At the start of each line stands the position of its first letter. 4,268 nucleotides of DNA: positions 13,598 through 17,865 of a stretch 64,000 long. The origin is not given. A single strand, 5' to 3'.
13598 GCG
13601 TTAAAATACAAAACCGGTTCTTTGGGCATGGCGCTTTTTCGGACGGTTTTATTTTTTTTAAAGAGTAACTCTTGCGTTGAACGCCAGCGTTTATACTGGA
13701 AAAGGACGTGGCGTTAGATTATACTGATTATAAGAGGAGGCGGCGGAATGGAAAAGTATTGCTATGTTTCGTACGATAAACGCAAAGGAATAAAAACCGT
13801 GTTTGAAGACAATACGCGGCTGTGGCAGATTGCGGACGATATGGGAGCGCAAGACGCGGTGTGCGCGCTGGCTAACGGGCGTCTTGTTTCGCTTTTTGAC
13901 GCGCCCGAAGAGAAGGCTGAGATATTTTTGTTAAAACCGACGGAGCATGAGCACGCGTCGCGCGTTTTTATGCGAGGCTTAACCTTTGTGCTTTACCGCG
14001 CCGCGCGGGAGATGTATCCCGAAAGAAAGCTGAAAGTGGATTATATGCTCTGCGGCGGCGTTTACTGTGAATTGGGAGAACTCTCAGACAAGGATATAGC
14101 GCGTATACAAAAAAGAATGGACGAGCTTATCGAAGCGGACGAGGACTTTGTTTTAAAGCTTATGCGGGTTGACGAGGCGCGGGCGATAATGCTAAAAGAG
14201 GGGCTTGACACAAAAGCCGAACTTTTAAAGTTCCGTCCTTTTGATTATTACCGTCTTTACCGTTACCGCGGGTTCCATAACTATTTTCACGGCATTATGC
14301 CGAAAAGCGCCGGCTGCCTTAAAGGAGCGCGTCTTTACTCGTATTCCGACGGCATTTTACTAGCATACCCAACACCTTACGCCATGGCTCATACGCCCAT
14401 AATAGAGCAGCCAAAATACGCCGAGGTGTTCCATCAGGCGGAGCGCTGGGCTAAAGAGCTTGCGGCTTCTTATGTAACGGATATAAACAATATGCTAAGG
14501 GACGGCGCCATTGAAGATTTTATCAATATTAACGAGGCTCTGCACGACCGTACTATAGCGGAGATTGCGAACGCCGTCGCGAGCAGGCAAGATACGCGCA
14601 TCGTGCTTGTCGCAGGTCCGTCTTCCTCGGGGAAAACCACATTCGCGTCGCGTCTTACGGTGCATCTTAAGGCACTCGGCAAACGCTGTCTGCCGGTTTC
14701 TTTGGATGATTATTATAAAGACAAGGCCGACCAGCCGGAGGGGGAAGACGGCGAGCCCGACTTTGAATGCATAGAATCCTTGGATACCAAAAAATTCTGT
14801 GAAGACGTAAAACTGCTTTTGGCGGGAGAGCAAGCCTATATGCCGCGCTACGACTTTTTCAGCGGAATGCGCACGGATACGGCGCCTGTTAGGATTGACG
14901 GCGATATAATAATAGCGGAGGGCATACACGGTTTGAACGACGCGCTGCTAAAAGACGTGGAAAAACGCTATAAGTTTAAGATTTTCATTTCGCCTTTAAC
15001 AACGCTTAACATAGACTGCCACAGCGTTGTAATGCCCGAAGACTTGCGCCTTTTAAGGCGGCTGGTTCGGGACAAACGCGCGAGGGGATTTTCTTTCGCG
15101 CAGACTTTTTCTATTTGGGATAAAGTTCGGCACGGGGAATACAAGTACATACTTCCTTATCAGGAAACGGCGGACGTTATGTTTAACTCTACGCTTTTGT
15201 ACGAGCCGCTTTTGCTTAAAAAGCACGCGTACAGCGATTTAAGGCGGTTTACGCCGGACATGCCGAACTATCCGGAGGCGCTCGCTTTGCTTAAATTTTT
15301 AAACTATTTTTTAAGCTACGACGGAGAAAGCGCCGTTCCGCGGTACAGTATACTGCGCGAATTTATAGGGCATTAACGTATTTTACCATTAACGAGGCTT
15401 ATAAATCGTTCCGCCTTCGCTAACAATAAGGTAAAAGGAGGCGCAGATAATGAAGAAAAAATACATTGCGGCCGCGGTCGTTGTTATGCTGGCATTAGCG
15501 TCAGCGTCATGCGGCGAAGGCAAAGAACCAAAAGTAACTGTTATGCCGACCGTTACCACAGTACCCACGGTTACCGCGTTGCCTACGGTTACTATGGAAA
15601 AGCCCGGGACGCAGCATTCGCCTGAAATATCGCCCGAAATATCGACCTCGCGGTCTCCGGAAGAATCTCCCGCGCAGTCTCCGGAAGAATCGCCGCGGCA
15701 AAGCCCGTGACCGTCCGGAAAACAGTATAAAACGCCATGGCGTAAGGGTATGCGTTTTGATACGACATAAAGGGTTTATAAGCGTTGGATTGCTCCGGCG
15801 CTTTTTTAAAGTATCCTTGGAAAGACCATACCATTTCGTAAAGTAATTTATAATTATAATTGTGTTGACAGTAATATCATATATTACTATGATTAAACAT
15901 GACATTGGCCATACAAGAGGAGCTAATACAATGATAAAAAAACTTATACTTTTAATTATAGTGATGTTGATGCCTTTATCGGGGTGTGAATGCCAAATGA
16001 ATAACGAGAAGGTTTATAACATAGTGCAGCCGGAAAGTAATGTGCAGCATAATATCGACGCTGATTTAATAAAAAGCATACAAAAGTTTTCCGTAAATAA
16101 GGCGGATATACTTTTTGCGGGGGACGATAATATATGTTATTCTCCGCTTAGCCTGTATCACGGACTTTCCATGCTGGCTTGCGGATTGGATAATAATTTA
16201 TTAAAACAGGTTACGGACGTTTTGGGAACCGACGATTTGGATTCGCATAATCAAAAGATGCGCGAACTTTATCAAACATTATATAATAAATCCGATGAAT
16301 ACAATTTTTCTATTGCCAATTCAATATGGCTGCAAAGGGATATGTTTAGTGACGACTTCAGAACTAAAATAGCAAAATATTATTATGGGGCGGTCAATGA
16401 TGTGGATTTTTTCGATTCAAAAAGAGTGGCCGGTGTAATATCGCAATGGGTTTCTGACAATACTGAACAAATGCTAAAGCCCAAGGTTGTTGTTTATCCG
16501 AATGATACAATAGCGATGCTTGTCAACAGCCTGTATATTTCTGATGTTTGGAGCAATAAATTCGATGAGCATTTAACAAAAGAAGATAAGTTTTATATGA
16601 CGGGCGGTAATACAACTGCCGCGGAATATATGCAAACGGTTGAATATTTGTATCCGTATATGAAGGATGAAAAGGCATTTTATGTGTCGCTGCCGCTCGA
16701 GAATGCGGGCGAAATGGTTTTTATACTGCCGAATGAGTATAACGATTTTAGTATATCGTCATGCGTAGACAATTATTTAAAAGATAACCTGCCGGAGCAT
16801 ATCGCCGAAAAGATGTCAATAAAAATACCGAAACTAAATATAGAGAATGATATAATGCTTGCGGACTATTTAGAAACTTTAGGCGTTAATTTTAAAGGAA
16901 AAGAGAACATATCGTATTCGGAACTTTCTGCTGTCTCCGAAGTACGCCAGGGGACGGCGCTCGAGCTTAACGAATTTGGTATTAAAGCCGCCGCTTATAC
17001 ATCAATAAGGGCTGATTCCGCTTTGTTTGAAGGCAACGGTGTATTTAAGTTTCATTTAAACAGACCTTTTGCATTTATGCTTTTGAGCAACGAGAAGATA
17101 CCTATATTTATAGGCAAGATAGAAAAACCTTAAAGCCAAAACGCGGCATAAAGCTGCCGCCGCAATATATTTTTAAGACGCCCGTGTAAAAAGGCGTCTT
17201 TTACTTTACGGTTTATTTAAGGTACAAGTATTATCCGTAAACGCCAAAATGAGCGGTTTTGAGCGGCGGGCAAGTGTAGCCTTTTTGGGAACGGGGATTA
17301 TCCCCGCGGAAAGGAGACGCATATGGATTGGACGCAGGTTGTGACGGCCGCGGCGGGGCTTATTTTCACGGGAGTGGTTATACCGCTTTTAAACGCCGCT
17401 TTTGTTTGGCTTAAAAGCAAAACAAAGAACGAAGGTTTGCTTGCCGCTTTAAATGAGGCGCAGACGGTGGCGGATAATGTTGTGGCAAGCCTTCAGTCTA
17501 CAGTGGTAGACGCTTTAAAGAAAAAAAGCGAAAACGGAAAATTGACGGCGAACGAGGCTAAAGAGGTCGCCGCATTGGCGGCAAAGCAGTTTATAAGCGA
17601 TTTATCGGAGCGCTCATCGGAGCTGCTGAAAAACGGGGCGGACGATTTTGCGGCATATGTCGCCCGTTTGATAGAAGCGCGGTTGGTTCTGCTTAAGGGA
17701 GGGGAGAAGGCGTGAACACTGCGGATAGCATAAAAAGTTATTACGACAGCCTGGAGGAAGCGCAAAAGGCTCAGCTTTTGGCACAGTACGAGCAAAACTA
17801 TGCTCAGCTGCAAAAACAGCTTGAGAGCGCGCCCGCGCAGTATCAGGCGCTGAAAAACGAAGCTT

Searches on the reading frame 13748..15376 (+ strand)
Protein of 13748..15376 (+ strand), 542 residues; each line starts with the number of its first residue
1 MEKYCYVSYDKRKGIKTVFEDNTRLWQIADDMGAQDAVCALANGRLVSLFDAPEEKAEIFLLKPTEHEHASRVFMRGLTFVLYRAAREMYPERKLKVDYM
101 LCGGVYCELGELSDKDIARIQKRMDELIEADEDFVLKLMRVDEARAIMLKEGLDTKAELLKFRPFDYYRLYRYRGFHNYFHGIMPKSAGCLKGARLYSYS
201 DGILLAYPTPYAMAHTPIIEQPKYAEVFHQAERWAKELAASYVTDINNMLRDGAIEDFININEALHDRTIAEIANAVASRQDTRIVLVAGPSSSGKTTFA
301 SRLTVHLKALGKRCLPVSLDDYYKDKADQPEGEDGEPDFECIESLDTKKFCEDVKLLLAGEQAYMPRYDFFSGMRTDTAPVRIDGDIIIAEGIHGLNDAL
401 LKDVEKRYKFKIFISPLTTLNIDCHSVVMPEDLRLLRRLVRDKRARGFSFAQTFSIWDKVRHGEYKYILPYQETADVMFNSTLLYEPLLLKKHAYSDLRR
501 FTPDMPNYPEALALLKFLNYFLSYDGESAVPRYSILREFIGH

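Call 58: search_protein_families(library=pfam, proteins=[window:13748-15376:+], max_evalue=0.01)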
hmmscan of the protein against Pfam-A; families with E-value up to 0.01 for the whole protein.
window:13748-15376:+ (542 aa): 6 families
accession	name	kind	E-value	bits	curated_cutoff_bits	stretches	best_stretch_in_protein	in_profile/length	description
PF00485.24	PRK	-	5e-18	66.1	22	1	286-481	2-189/196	Phosphoribulokinase / Uridine kinase family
PF13191.12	AAA_16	-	0.00072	20.5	32.6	1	268-309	7-50/167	AAA ATPase domain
PF20720.3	nSTAND3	-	0.00081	19.6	27.2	1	275-318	9-52/155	Novel STAND NTPase 3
PF13671.12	AAA_33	-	0.0047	17.7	27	0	286-328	2-39/143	AAA domain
PF13521.12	AAA_28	-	0.0062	17.2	27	0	286-331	2-44/164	AAA domain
PF03029.23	ATP_bind_1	-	0.0095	16.2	27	0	288-320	1-33/240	Conserved hypothetical ATP binding protein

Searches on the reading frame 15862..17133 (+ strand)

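Call 58: search_protein_families(library=pfam, proteins=[window:15862-17133:+], max_evalue=0.01)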
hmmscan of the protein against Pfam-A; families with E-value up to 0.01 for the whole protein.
window:15862-17133:+ (423 aa): 1 family
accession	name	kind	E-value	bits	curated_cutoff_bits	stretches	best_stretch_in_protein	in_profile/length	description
PF00079.25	Serpin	-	1.2e-61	209.5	27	1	87-423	17-370/370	Serpin (serine protease inhibitor)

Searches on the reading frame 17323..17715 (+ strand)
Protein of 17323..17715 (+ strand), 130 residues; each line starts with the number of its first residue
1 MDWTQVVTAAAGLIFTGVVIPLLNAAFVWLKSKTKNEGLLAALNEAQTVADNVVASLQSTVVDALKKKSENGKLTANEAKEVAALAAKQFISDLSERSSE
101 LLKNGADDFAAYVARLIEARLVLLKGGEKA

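Call 58: search_protein_families(library=pfam, proteins=[window:17323-17715:+], max_evalue=0.01)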
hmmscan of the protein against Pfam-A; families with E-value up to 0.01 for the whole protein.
window:17323-17715:+ (130 aa): 1 family
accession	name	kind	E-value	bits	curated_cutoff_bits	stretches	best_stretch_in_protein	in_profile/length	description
PF24964.1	DUF7769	-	0.0012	18.9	27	1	60-85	8-33/55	Domain of unknown function (DUF7769)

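Call 76: search_protein_families(library=phrogs, proteins=[window:17323-17715:+], max_evalue=0.01)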
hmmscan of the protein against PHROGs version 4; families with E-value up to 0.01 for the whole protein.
window:17323-17715:+ (130 aa): 2 families
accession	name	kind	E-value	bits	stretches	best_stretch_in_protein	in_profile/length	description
phrog_13712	-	lysis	3.5e-07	31.4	1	15-121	23-126/175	holin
phrog_36209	-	lysis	0.00013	23.1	1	23-126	40-143/162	holin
